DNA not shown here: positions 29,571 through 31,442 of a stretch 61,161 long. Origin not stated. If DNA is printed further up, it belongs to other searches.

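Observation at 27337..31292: Divergent MurE paralogue + large GNAT + membrane-anchored C39-like protein: candidate unrecognised peptide-ligation / cell-envelope modification module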

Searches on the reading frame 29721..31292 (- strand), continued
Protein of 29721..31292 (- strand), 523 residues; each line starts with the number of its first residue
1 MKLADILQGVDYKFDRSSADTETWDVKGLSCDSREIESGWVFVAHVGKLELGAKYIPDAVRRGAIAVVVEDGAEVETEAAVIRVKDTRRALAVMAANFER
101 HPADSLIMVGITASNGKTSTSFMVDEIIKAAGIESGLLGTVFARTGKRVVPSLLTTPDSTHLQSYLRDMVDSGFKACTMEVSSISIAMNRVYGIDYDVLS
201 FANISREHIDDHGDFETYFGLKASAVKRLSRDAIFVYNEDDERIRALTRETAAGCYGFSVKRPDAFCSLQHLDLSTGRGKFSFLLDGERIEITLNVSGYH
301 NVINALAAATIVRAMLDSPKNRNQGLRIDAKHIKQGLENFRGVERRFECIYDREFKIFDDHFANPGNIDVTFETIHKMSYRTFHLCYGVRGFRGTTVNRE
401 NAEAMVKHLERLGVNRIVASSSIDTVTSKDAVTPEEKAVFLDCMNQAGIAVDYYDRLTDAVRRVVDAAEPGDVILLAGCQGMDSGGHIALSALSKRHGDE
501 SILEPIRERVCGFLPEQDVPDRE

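Call 68: search_protein_families(library=ncbifam, proteins=[P0058, P0103, P0030, P0022, P0011, P0007, P0012], max_evalue=1e-40)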
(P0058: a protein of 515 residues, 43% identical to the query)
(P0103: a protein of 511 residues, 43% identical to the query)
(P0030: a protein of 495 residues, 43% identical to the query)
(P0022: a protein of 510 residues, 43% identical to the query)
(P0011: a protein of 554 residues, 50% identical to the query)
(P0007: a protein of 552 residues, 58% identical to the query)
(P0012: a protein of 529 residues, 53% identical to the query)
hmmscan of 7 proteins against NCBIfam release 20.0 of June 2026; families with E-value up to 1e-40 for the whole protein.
P0058 (515 aa): 9 families
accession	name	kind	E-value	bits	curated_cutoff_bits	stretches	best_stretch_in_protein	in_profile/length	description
NF001126.0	PRK00139.1-4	equivalog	2.6e-94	316.5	373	1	3-476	2-456/486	UDP-N-acetylmuramoyl-L-alanyl-D-glutamate--2,6-diaminopimelate ligase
TIGR01085.1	murE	subfamily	2.1e-87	294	257.3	1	22-476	2-445/472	UDP-N-acetylmuramyl-tripeptide synthetase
NF008896.0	PRK11929.1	equivalog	1.6e-78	264.6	1023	1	11-476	19-472/965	bifunctional UDP-N-acetylmuramoyl-L-alanyl-D-glutamate--2,6-diaminopimelate ligase MurE/UDP-N-acetylmuramoyl-tripeptide--D-alanyl-D-alanine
NF001124.0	PRK00139.1-2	equivalog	1.7e-78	264.6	476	1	15-476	19-466/500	UDP-N-acetylmuramoyl-L-alanyl-D-glutamate--2,6-diaminopimelate ligase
NF010628.0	PRK14022.1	equivalog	3.8e-59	200.7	536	1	6-481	15-458/483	UDP-N-acetylmuramoyl-L-alanyl-D-glutamate--L-lysine ligase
NF001123.0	PRK00139.1-1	equivalog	3e-54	184.5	586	1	5-476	5-463/493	UDP-N-acetylmuramoyl-L-alanyl-D-glutamate--2,6-diaminopimelate ligase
NF001130.0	PRK00139.2-4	equivalog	4.9e-53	180.6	715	1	6-487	10-494/516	UDP-N-acetylmuramoyl-L-alanyl-D-glutamate--2,6-diaminopimelate ligase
NF053648.1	pMurE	equivalog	3.7e-52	177.6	600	1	91-486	86-460/464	pseudomurein biosynthesis peptide ligase pMurE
TIGR01143.1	murF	subfamily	1.5e-43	149.3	288.6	1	30-382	2-327/418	UDP-N-acetylmuramoyl-tripeptide--D-alanyl-D-alanine ligase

P0103 (511 aa): 7 families
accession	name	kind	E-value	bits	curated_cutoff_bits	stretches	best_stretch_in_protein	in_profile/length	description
NF001126.0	PRK00139.1-4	equivalog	3e-86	289.9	373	1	1-475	1-456/486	UDP-N-acetylmuramoyl-L-alanyl-D-glutamate--2,6-diaminopimelate ligase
TIGR01085.1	murE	subfamily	9.6e-74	249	257.3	1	23-475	2-445/472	UDP-N-acetylmuramyl-tripeptide synthetase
NF008896.0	PRK11929.1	equivalog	1.7e-70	238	1023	1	25-273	29-285/965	bifunctional UDP-N-acetylmuramoyl-L-alanyl-D-glutamate--2,6-diaminopimelate ligase MurE/UDP-N-acetylmuramoyl-tripeptide--D-alanyl-D-alanine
NF001124.0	PRK00139.1-2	equivalog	9.3e-70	235.8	476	1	2-390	5-389/500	UDP-N-acetylmuramoyl-L-alanyl-D-glutamate--2,6-diaminopimelate ligase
NF010628.0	PRK14022.1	equivalog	3.7e-55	187.5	536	1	21-475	31-454/483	UDP-N-acetylmuramoyl-L-alanyl-D-glutamate--L-lysine ligase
NF001123.0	PRK00139.1-1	equivalog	2.1e-51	175.1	586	1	23-475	18-463/493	UDP-N-acetylmuramoyl-L-alanyl-D-glutamate--2,6-diaminopimelate ligase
NF053648.1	pMurE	equivalog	2e-42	145.5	600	1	100-483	95-458/464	pseudomurein biosynthesis peptide ligase pMurE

P0030 (495 aa): 10 families
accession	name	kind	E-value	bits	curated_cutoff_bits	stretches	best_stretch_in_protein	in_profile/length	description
NF001126.0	PRK00139.1-4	equivalog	4.8e-98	328.8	373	1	1-474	1-456/486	UDP-N-acetylmuramoyl-L-alanyl-D-glutamate--2,6-diaminopimelate ligase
TIGR01085.1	murE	subfamily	9.4e-90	301.8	257.3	1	21-474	2-445/472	UDP-N-acetylmuramyl-tripeptide synthetase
NF001124.0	PRK00139.1-2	equivalog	2e-77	261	476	1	3-474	6-466/500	UDP-N-acetylmuramoyl-L-alanyl-D-glutamate--2,6-diaminopimelate ligase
NF008896.0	PRK11929.1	equivalog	1.4e-76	258.2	1023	1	23-474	29-472/965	bifunctional UDP-N-acetylmuramoyl-L-alanyl-D-glutamate--2,6-diaminopimelate ligase MurE/UDP-N-acetylmuramoyl-tripeptide--D-alanyl-D-alanine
NF010628.0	PRK14022.1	equivalog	3.4e-67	227.2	536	1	13-474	25-454/483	UDP-N-acetylmuramoyl-L-alanyl-D-glutamate--L-lysine ligase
NF001123.0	PRK00139.1-1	equivalog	1.8e-56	191.8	586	1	1-479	2-467/493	UDP-N-acetylmuramoyl-L-alanyl-D-glutamate--2,6-diaminopimelate ligase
NF001130.0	PRK00139.2-4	equivalog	5.7e-56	190.3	715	1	4-484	15-493/516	UDP-N-acetylmuramoyl-L-alanyl-D-glutamate--2,6-diaminopimelate ligase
NF001129.0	PRK00139.2-3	equivalog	1.4e-47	162.3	762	1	16-328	32-341/517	UDP-N-acetylmuramoyl-L-alanyl-D-glutamate--2,6-diaminopimelate ligase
NF053648.1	pMurE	equivalog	2e-47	162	600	1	71-484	67-460/464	pseudomurein biosynthesis peptide ligase pMurE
TIGR01143.1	murF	subfamily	5.4e-42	144.2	288.6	1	30-375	3-322/418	UDP-N-acetylmuramoyl-tripeptide--D-alanyl-D-alanine ligase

P0022 (510 aa): 10 families
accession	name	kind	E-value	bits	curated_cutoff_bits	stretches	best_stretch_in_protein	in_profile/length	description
NF001126.0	PRK00139.1-4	equivalog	1.5e-98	330.4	373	1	1-472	1-456/486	UDP-N-acetylmuramoyl-L-alanyl-D-glutamate--2,6-diaminopimelate ligase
TIGR01085.1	murE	subfamily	1.8e-89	300.9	257.3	1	21-472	1-445/472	UDP-N-acetylmuramyl-tripeptide synthetase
NF001124.0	PRK00139.1-2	equivalog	5e-82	276.2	476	1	2-472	5-466/500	UDP-N-acetylmuramoyl-L-alanyl-D-glutamate--2,6-diaminopimelate ligase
NF008896.0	PRK11929.1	equivalog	3.4e-78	263.5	1023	1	5-268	14-281/965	bifunctional UDP-N-acetylmuramoyl-L-alanyl-D-glutamate--2,6-diaminopimelate ligase MurE/UDP-N-acetylmuramoyl-tripeptide--D-alanyl-D-alanine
NF010628.0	PRK14022.1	equivalog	1.5e-68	231.7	536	1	19-472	30-454/483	UDP-N-acetylmuramoyl-L-alanyl-D-glutamate--L-lysine ligase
NF001123.0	PRK00139.1-1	equivalog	2.2e-57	194.9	586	1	20-472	16-463/493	UDP-N-acetylmuramoyl-L-alanyl-D-glutamate--2,6-diaminopimelate ligase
NF053648.1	pMurE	equivalog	2e-53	181.8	600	1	65-483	61-461/464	pseudomurein biosynthesis peptide ligase pMurE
NF001130.0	PRK00139.2-4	equivalog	8.2e-51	173.3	715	1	6-478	17-489/516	UDP-N-acetylmuramoyl-L-alanyl-D-glutamate--2,6-diaminopimelate ligase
TIGR01143.1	murF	subfamily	2.7e-45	155.1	288.6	1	31-476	3-409/418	UDP-N-acetylmuramoyl-tripeptide--D-alanyl-D-alanine ligase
NF001129.0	PRK00139.2-3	equivalog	1.1e-44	152.9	762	1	20-414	37-430/517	UDP-N-acetylmuramoyl-L-alanyl-D-glutamate--2,6-diaminopimelate ligase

P0011 (554 aa): 7 families
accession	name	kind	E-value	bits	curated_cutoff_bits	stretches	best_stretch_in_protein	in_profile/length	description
NF001126.0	PRK00139.1-4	equivalog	3.8e-75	253.3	373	1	106-399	74-348/486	UDP-N-acetylmuramoyl-L-alanyl-D-glutamate--2,6-diaminopimelate ligase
NF008896.0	PRK11929.1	equivalog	1.2e-66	225.3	1023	1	111-282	87-259/965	bifunctional UDP-N-acetylmuramoyl-L-alanyl-D-glutamate--2,6-diaminopimelate ligase MurE/UDP-N-acetylmuramoyl-tripeptide--D-alanyl-D-alanine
TIGR01085.1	murE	subfamily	4.3e-65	220.5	257.3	1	22-398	1-337/472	UDP-N-acetylmuramyl-tripeptide synthetase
NF001124.0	PRK00139.1-2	equivalog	7.3e-63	213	476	1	108-415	83-373/500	UDP-N-acetylmuramoyl-L-alanyl-D-glutamate--2,6-diaminopimelate ligase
NF010628.0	PRK14022.1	equivalog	1.1e-48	166.2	536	1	105-438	80-386/483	UDP-N-acetylmuramoyl-L-alanyl-D-glutamate--L-lysine ligase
NF053648.1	pMurE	equivalog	5.1e-46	157.4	600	1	108-526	70-460/464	pseudomurein biosynthesis peptide ligase pMurE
NF001123.0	PRK00139.1-1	equivalog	1.1e-44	153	586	1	21-391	16-347/493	UDP-N-acetylmuramoyl-L-alanyl-D-glutamate--2,6-diaminopimelate ligase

P0007 (552 aa): 7 families
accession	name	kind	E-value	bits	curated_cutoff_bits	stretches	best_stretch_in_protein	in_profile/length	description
NF001126.0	PRK00139.1-4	equivalog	5.4e-73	246.2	373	1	31-485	21-456/486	UDP-N-acetylmuramoyl-L-alanyl-D-glutamate--2,6-diaminopimelate ligase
NF001124.0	PRK00139.1-2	equivalog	4.6e-69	233.4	476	1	23-485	18-466/500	UDP-N-acetylmuramoyl-L-alanyl-D-glutamate--2,6-diaminopimelate ligase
TIGR01085.1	murE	subfamily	7.2e-69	232.9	257.3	1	32-485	3-445/472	UDP-N-acetylmuramyl-tripeptide synthetase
NF008896.0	PRK11929.1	equivalog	9.4e-68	228.9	1023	1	33-386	29-380/965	bifunctional UDP-N-acetylmuramoyl-L-alanyl-D-glutamate--2,6-diaminopimelate ligase MurE/UDP-N-acetylmuramoyl-tripeptide--D-alanyl-D-alanine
NF010628.0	PRK14022.1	equivalog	7.8e-50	170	536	1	12-485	13-454/483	UDP-N-acetylmuramoyl-L-alanyl-D-glutamate--L-lysine ligase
NF053648.1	pMurE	equivalog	1.3e-45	156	600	1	63-493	42-458/464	pseudomurein biosynthesis peptide ligase pMurE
NF001123.0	PRK00139.1-1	equivalog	8.5e-45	153.3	586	1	31-485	18-463/493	UDP-N-acetylmuramoyl-L-alanyl-D-glutamate--2,6-diaminopimelate ligase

P0012 (529 aa): 8 families
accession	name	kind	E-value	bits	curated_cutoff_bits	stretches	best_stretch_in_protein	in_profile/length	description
NF001126.0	PRK00139.1-4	equivalog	1e-82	278.2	373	1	6-379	2-367/486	UDP-N-acetylmuramoyl-L-alanyl-D-glutamate--2,6-diaminopimelate ligase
NF008896.0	PRK11929.1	equivalog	3.9e-77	260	1023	1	5-267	10-264/965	bifunctional UDP-N-acetylmuramoyl-L-alanyl-D-glutamate--2,6-diaminopimelate ligase MurE/UDP-N-acetylmuramoyl-tripeptide--D-alanyl-D-alanine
NF001124.0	PRK00139.1-2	equivalog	3.2e-73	247.2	476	1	7-477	6-466/500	UDP-N-acetylmuramoyl-L-alanyl-D-glutamate--2,6-diaminopimelate ligase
TIGR01085.1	murE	subfamily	1.1e-71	242.1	257.3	1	27-378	2-356/472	UDP-N-acetylmuramyl-tripeptide synthetase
NF053648.1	pMurE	equivalog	7.3e-52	176.6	600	1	209-487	193-460/464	pseudomurein biosynthesis peptide ligase pMurE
NF010628.0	PRK14022.1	equivalog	5.6e-49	167.2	536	1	25-477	31-454/483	UDP-N-acetylmuramoyl-L-alanyl-D-glutamate--L-lysine ligase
TIGR01143.1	murF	subfamily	1.1e-48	166.2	288.6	0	213-380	157-324/418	UDP-N-acetylmuramoyl-tripeptide--D-alanyl-D-alanine ligase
NF001123.0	PRK00139.1-1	equivalog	3.6e-42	144.7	586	1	23-477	14-463/493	UDP-N-acetylmuramoyl-L-alanyl-D-glutamate--2,6-diaminopimelate ligase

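Call 71: search_protein_families(library=pfam, proteins=[L011:5756-6931:+, L011:4457-5635:+], max_evalue=0.0001)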
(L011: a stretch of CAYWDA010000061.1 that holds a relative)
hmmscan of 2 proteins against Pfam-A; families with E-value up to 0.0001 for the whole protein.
L011:5756-6931:+ (391 aa): 2 families
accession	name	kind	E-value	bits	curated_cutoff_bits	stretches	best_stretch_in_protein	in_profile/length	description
PF00557.29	Peptidase_M24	-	9.4e-38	130.5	23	1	142-374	2-207/208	Metallopeptidase family M24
PF01321.24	Creatinase_N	-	3e-22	79.9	22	1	10-134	1-128/128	Creatinase/Prolidase N-terminal domain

L011:4457-5635:+ (392 aa): 3 families
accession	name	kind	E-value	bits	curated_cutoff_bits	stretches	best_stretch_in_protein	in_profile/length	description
PF00108.29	Thiolase_N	-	1e-76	258.2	26.4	1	5-261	2-259/260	Thiolase, N-terminal domain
PF02803.24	Thiolase_C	-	1.2e-47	161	27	1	269-390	1-122/123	Thiolase, C-terminal domain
PF00109.32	ketoacyl-synt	-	1.3e-05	25.4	20.8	1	86-121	169-204/252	Beta-ketoacyl synthase, N-terminal domain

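Call 79: predict_structure(alignment_id=A4)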
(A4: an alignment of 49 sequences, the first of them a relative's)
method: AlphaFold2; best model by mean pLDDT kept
length: 523 residues; sequences in the alignment: 49
mean_pLDDT: 93.2   pTM: 0.92
mean pLDDT of the five models: 93.2, 93.2, 93.2, 92.6, 92.0
residues with pLDDT >= 90: 427; 70-90: 83; 50-70: 11; < 50: 2
segments of 3 or more residues with pLDDT < 50: none
pLDDT, mean of each block of 10 residues (from residue 1): 95 75 89 96 82 93 96 89 95 97 98 93 98 95 93 88 97 97 91 96 83 89 96 98 97 98 98 96 98 95 98 97 93 98 88 96 88 96 96 88 96 98 89 96 98 98 98 94 94 96 89 73 48
secondary structure, 60 per line:
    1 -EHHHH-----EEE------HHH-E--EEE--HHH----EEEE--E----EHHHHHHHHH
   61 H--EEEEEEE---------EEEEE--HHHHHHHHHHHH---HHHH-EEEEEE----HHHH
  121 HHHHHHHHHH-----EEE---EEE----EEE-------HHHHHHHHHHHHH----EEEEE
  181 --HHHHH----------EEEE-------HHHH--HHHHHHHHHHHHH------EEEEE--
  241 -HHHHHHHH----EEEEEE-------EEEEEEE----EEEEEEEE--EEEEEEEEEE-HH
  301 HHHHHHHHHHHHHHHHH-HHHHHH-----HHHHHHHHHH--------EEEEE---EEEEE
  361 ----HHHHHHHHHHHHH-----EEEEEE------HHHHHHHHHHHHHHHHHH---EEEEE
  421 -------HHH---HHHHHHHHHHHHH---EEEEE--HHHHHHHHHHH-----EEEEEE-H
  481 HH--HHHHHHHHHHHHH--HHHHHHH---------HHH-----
elements in order: H3-6 E12-14 E28-30 E40-43 H52-61 E64-70 E80-84 H87-98 H102-105 E107-112 H117-130 E136-138 E142-144 E149-151 H159-171 E176-180 H183-187 E198-201 H209-212 H215-227 E234-238 H242-249 E254-259 E267-273 E278-285 E288-297 H299-317 H319-324 H330-339 E348-352 E356-360 H365-377 E383-388 H395-412 E416-420 H434-446 E450-454 H457-467 E473-478 H485-497 H500-506
